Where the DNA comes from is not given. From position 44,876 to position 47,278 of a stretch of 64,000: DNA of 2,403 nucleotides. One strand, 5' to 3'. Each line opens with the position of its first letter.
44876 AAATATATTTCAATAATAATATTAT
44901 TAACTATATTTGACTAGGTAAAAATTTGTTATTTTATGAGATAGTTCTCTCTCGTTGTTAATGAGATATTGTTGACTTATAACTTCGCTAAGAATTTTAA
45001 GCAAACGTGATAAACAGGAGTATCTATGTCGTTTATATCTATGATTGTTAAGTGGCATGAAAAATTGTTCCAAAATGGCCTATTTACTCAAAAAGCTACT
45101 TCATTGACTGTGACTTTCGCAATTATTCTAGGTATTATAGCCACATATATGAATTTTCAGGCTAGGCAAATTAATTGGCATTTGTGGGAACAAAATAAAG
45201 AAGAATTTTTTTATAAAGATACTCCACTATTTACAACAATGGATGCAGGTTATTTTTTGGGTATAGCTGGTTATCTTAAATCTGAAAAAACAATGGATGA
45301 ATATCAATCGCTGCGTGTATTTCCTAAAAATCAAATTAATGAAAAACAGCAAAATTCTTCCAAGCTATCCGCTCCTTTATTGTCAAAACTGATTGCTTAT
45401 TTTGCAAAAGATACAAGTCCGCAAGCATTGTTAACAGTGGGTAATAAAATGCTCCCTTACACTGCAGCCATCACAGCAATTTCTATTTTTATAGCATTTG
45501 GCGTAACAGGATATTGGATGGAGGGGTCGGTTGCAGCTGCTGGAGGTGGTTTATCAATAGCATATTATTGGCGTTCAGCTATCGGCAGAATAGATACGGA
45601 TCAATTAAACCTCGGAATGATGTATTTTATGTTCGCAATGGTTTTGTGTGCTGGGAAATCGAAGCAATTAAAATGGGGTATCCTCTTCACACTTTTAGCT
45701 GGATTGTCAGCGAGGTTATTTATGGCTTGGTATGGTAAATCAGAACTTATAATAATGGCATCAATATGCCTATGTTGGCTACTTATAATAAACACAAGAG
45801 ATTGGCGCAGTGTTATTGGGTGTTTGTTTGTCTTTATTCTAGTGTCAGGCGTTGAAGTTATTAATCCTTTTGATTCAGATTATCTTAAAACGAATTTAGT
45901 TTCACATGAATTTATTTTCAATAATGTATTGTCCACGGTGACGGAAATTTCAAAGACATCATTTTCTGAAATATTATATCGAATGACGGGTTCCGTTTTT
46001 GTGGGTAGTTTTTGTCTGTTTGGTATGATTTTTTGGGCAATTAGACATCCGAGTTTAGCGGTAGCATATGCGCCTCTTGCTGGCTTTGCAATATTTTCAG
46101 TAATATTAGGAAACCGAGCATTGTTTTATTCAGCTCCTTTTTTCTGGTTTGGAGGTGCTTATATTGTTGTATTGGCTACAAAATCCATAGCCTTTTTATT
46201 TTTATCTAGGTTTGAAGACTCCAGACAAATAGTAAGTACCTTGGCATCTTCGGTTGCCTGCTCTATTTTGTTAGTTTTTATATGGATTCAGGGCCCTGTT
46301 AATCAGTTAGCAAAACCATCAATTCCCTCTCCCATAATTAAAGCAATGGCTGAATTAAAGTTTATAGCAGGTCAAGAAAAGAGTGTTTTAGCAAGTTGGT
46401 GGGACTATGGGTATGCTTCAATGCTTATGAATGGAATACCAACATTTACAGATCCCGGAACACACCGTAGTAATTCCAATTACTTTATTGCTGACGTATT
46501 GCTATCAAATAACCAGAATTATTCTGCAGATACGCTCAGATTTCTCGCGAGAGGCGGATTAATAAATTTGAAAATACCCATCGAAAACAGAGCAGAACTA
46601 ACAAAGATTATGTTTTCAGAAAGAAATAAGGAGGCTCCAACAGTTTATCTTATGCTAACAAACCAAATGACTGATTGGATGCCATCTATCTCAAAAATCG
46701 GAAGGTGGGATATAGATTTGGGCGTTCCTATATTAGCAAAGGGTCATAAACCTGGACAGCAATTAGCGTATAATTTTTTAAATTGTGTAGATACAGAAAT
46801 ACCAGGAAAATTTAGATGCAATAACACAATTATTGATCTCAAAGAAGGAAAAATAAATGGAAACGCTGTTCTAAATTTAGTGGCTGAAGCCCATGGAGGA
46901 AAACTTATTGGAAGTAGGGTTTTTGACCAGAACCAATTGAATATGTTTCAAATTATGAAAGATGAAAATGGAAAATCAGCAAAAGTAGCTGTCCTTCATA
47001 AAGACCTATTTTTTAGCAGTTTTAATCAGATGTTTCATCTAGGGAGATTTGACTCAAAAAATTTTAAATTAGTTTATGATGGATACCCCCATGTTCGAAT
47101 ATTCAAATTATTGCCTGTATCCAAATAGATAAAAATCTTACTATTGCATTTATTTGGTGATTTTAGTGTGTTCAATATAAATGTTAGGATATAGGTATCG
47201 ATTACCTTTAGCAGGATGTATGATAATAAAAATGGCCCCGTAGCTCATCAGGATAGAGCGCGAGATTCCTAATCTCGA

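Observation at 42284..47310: AT-richer glycosylation block (GT4, EamA transporter, PopZ-like, OST) ending at tRNA-Arg: possible horizontally acquired island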

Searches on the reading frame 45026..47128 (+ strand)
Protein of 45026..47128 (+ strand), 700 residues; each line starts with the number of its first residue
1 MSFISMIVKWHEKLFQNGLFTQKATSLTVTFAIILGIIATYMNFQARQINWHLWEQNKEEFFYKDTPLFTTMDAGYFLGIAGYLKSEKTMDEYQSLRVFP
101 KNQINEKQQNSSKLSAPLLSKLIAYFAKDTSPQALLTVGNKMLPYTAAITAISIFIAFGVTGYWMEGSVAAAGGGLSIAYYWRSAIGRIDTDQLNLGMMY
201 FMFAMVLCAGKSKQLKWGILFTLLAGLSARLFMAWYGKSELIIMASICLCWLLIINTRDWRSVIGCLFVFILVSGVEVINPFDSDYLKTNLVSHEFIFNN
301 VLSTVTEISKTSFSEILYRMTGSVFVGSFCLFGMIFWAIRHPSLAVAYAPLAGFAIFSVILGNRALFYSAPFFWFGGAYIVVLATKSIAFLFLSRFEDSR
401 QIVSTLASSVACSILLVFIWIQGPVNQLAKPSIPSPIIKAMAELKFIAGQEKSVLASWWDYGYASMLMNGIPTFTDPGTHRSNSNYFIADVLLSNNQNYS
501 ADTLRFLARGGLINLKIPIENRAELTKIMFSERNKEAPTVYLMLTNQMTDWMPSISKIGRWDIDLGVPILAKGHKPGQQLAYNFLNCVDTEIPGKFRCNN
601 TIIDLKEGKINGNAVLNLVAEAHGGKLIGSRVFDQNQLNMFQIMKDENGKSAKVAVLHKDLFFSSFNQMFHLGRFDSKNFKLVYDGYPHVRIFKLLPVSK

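Call 4: search_protein_families(library=pfam, proteins=[window:45026-47128:+])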
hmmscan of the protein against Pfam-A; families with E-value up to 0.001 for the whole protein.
window:45026-47128:+ (700 aa): 1 family
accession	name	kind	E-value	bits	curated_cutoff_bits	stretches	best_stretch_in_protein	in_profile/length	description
PF21436.2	STT3-PglB_core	-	3.3e-11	44.3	23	1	453-506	3-55/131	STT3/PglB/AglB core domain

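Call 5: search_protein_families(library=ncbifam, proteins=[window:45026-47128:+])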
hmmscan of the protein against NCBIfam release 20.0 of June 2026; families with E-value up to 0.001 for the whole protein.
window:45026-47128:+ (700 aa): 1 family
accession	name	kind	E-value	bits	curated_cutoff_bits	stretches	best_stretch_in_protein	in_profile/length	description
NF050801.1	ProtGlycPglB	equivalog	1.3e-21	76.7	1300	1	290-505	300-503/713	undecaprenyl-diphosphooligosaccharide--protein glycotransferase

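Call 29: find_related_loci(query=window:45026-47128:+, collection=genome_contigs, flank=6000)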
Query window:45026-47128:+ (700 aa) in genome_contigs; peptide patterns used: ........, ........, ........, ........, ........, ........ (x = any residue, [..] = any of these).
595 stretches matched a pattern (row limit reached: there are more); 57 encode a relative of the query (tblastn E <= 1e-3); 57 distinct loci.
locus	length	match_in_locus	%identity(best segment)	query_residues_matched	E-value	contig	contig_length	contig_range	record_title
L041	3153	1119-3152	67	1-678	0e+0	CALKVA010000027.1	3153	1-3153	MAG: uncultured Alphaproteobacteria bacterium isolate S1_Bin_MAXBIN__136_1 genome assembly, contig: c_000000270035, whol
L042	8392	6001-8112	63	1-699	0e+0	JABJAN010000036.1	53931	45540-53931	MAG: Alphaproteobacteria bacterium isolate SI073_bin19 k141_675890, whole genome shotgun sequence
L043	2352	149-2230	42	4-695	0e+0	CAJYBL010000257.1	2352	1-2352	MAG TPA_asm: uncultured Alphaproteobacteria bacterium isolate ERR2098371_bin.27_MetaBAT_v2.12.1_MAG genome assembly, con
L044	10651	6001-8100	38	4-695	1e-147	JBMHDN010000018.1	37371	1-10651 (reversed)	MAG: Candidatus Puniceispirillaceae bacterium isolate xHP1_bin.49 c_000000000018, whole genome shotgun sequence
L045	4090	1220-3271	38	11-695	4e-148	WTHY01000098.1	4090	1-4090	MAG: Alphaproteobacteria bacterium isolate PL36310bin_7 NODE_6804_length_4090_cov_6.445105, whole genome shotgun sequenc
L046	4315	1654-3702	38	10-696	1e-143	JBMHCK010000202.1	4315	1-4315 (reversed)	MAG: Candidatus Puniceispirillaceae bacterium isolate STO1_bin.136 c_000000000202, whole genome shotgun sequence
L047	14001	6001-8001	36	32-695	2e-136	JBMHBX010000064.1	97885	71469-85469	MAG: Candidatus Puniceispirillaceae bacterium isolate STO1_bin.457 c_000000000064, whole genome shotgun sequence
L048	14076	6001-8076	33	7-695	8e-134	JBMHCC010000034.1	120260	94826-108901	MAG: Candidatus Puniceispirillaceae bacterium isolate STO1_bin.133 c_000000000034, whole genome shotgun sequence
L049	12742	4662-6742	40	4-695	1e-154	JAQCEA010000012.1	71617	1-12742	MAG: Proteobacteria bacterium isolate casp15-mb.96 NODE_439_length_71617_cov_0.116586, whole genome shotgun sequence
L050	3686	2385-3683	45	41-469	3e-122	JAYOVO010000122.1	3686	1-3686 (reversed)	MAG: Alphaproteobacteria bacterium isolate 139564_S165_metabat_bins_2.tsv.156 NODE_28808_length_3686_cov_8.190030, whole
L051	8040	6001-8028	34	10-684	9e-119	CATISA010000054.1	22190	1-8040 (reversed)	MAG: Alphaproteobacteria bacterium UBA4588 isolate bin.501 MAG genome assembly, contig: k119_2731652, whole genome shotg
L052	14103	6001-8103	32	11-695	4e-115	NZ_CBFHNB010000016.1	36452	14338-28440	MAG: Candidatus Puniceispirillum sp. isolate Co_bin_104_indper Co_bin_104_indper_c16, whole genome shotgun sequence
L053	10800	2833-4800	38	42-695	1e-131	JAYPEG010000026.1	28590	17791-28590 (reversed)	MAG: Alphaproteobacteria bacterium isolate 139580_S181_metabat_bins_2.tsv.046 NODE_1587_length_28590_cov_5.183844, whole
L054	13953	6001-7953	36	42-695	2e-110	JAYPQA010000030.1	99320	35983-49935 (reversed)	MAG: Alphaproteobacteria bacterium isolate SD3109_NP_maxbin_bins.tsv.196 contig_4405_pilon, whole genome shotgun sequenc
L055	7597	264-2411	32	11-695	2e-107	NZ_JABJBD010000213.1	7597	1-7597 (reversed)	MAG: Candidatus Puniceispirillum sp. isolate SI073_bin23 k141_1806173, whole genome shotgun sequence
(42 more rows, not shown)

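Call 30: search_solved_structures(query=window:45026-47128:+, max_evalue=0.01, show_alignments=2)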
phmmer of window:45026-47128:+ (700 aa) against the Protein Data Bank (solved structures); distinct sequences matched with E-value up to 0.01: 4.
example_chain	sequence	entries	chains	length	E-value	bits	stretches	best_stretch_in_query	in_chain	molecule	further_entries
3aag_A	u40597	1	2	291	3.3e-09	38.8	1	439-695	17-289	General glycosylation pathway protein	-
3rce_A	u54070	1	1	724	5.3e-09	38.1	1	289-535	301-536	Oligosaccharide transferase to N-glycosylate proteins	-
6gxc_A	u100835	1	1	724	5.7e-08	34.7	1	227-542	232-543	Undecaprenyl-diphosphooligosaccharide--protein glycotransferase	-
5ogl_A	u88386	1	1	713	6.7e-08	34.5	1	227-542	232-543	Undecaprenyl-diphosphooligosaccharide--protein glycotransferase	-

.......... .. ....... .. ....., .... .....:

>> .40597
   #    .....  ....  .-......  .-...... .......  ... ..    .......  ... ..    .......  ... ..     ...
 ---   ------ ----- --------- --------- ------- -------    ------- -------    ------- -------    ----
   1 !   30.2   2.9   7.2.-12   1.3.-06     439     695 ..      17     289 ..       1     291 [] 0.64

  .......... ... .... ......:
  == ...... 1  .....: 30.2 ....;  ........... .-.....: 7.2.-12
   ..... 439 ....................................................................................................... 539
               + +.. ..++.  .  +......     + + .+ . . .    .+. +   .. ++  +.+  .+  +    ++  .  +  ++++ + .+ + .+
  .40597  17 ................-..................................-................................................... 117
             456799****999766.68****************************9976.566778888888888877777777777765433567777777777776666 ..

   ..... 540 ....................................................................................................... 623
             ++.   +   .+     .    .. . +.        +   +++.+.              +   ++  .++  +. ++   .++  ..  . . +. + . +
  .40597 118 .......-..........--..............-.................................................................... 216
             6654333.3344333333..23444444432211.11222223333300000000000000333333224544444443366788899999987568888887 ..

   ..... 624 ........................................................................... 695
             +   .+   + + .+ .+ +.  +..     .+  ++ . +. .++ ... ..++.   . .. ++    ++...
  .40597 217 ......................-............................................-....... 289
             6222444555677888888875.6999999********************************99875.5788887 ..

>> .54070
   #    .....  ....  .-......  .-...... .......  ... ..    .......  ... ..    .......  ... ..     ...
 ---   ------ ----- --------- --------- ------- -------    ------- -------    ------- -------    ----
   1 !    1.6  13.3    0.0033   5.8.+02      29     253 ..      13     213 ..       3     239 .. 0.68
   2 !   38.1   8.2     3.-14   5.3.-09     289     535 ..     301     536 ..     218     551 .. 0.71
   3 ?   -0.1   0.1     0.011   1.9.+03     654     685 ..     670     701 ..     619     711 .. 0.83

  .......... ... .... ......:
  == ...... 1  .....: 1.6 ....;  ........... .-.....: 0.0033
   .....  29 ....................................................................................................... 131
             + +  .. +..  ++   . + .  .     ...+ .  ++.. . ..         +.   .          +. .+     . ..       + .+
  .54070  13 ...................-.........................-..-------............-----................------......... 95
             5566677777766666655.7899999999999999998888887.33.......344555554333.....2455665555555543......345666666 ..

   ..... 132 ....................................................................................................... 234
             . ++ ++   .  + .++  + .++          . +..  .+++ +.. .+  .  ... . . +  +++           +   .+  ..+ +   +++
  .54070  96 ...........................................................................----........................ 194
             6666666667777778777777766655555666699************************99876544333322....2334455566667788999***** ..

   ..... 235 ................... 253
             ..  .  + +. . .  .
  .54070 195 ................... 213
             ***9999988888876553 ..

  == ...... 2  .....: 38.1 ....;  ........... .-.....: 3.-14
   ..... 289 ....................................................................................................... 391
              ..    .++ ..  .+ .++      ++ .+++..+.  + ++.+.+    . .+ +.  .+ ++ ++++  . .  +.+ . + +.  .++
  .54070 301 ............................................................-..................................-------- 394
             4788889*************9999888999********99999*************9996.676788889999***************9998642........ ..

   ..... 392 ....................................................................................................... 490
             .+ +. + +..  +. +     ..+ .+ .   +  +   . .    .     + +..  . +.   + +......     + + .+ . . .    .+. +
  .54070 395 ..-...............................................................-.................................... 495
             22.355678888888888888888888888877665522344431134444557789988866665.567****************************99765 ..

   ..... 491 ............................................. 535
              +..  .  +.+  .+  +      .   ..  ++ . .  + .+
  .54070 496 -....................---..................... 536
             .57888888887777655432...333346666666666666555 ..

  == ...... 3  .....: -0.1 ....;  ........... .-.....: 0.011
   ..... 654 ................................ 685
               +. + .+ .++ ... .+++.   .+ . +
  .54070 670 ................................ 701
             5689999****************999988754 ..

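Call 58: find_homologous_proteins(query=window:45026-47128:+, max_evalue=0.00001)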
Query window:45026-47128:+ (700 aa): 200 proteins with E <= 0.00001 among 8000 candidates; the best 120 are listed.
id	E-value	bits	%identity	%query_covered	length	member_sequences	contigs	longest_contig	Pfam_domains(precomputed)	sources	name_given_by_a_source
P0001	0.0e+0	1548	97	100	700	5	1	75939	PF21436.3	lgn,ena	-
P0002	0.0e+0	1385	89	97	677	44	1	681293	PF21436.3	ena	-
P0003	0.0e+0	1247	77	100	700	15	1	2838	PF21436.3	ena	-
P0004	0.0e+0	1225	76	100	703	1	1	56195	PF21436.3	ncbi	-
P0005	0.0e+0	1185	73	100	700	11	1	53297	PF21436.3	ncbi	-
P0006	0.0e+0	1167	71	100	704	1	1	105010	PF21436.3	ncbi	-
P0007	0.0e+0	1151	71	100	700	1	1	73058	PF21436.3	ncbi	-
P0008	0.0e+0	1148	71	100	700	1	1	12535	PF21436.3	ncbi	-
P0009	0.0e+0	1135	67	100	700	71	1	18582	PF21436.3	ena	-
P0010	0.0e+0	1107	67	100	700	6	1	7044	PF21436.3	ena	-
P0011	0.0e+0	1106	66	100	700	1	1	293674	PF21436.3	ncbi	-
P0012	0.0e+0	1106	67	100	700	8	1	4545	PF21436.3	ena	-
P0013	0.0e+0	1106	66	100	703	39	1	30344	PF21436.3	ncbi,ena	-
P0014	0.0e+0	1097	66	100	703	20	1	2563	PF21436.3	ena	-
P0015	0.0e+0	1079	65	100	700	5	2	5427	PF21436.3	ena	-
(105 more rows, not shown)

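Call 59: find_encoding_contigs(protein=P0002, flank=8000, max_places=2)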
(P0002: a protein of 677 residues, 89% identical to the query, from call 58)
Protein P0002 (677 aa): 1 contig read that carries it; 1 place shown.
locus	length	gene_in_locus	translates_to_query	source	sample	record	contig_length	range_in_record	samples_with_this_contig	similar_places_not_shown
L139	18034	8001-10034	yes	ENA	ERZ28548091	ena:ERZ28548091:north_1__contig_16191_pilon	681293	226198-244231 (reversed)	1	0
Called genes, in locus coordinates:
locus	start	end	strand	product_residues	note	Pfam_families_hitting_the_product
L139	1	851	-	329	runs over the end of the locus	PF01965:DJ-1_PfpI, PF00165:HTH_AraC (weak), PF12833:HTH_18, PF00165:HTH_AraC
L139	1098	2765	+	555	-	PF01268:FTHFS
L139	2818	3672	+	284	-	PF22435:MRM3-like_sub_bind, PF08032:SpoU_sub_bind (weak), PF00588:SpoU_methylase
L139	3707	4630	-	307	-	PF03602:Cons_hypoth95 (weak)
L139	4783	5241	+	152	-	PF13404:HTH_AsnC-type, PF13412:HTH_24, PF22451:NirdL-like_HTH (weak), PF01037:AsnC_trans_reg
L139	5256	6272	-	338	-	PF00534:Glycos_transf_1, PF13692:Glyco_trans_1_4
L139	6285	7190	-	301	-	PF00892:EamA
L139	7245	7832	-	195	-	-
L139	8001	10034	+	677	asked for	PF21436:STT3-PglB_core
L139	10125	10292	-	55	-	-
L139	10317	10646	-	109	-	PF12849:PBP_like_2 (weak)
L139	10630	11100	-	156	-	PF12849:PBP_like_2, PF13531:SBP_bac_11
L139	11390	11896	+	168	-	-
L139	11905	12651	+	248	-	PF00120:Gln-synt_C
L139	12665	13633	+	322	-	PF00491:Arginase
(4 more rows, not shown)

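Call 60: find_encoding_contigs(protein=P0001, flank=8000, max_places=2)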
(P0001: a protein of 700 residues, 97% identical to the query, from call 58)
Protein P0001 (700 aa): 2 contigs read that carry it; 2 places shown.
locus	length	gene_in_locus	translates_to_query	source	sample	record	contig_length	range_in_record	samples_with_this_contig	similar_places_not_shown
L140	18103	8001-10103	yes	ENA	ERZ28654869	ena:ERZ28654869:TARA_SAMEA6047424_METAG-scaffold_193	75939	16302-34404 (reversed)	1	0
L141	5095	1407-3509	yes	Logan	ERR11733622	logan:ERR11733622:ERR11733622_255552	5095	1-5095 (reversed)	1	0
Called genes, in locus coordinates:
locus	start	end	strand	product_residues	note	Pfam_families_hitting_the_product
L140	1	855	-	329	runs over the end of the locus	PF01965:DJ-1_PfpI, PF12833:HTH_18, PF00165:HTH_AraC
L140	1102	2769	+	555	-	PF01268:FTHFS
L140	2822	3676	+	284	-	PF22435:MRM3-like_sub_bind, PF08032:SpoU_sub_bind (weak), PF00588:SpoU_methylase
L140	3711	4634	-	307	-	PF03602:Cons_hypoth95 (weak)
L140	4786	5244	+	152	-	PF13404:HTH_AsnC-type, PF13412:HTH_24, PF22451:NirdL-like_HTH (weak), PF01037:AsnC_trans_reg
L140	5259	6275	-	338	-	PF00534:Glycos_transf_1, PF13692:Glyco_trans_1_4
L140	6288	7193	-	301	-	PF00892:EamA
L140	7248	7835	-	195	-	-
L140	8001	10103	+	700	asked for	PF21436:STT3-PglB_core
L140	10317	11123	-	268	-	PF12849:PBP_like_2, PF13531:SBP_bac_11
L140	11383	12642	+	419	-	PF00120:Gln-synt_C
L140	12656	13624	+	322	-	PF00491:Arginase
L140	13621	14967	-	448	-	PF01266:DAO, PF07992:Pyr_redox_2 (faint), PF13450:NAD_binding_8 (faint)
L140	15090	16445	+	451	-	PF00202:Aminotran_3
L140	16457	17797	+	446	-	PF00120:Gln-synt_C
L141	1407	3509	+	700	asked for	PF21436:STT3-PglB_core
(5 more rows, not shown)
